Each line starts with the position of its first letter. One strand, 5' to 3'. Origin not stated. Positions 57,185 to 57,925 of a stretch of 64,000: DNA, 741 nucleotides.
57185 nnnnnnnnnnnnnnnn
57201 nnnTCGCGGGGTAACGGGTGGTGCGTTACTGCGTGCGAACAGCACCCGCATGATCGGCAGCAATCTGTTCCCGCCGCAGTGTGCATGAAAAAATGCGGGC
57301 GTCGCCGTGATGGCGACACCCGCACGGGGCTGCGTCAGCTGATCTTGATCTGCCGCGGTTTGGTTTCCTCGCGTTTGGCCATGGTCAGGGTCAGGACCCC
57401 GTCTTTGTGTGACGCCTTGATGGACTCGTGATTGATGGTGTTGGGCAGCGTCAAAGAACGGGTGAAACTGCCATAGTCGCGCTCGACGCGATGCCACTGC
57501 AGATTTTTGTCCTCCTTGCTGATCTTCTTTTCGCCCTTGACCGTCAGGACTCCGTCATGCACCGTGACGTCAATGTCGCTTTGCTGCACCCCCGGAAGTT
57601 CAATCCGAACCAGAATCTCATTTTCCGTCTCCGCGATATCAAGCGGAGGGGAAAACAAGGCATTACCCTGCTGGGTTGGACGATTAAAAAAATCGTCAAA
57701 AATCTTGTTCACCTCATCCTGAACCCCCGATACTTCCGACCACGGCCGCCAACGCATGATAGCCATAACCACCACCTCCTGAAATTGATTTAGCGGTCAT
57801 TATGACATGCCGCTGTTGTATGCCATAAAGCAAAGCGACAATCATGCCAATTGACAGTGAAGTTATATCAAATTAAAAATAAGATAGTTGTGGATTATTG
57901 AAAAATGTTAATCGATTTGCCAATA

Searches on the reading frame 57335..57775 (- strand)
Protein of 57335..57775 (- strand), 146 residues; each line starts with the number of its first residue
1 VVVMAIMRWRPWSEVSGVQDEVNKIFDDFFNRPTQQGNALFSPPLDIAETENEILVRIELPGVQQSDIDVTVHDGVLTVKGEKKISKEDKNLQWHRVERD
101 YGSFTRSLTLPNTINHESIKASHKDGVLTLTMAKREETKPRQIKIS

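Call 75: search_protein_families(library=pfam, proteins=[window:57335-57775:-], max_evalue=0.001)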
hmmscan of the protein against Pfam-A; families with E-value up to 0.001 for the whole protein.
window:57335-57775:- (146 aa): 2 families
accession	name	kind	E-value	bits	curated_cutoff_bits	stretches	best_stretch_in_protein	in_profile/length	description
PF00011.27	HSP20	-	9.3e-26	90.4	20.8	1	46-145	1-101/102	Hsp20/alpha crystallin family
PF17886.7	ArsA_HSP20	-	2.1e-08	34.1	22.5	1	52-131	2-62/63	HSP20-like domain found in ArsA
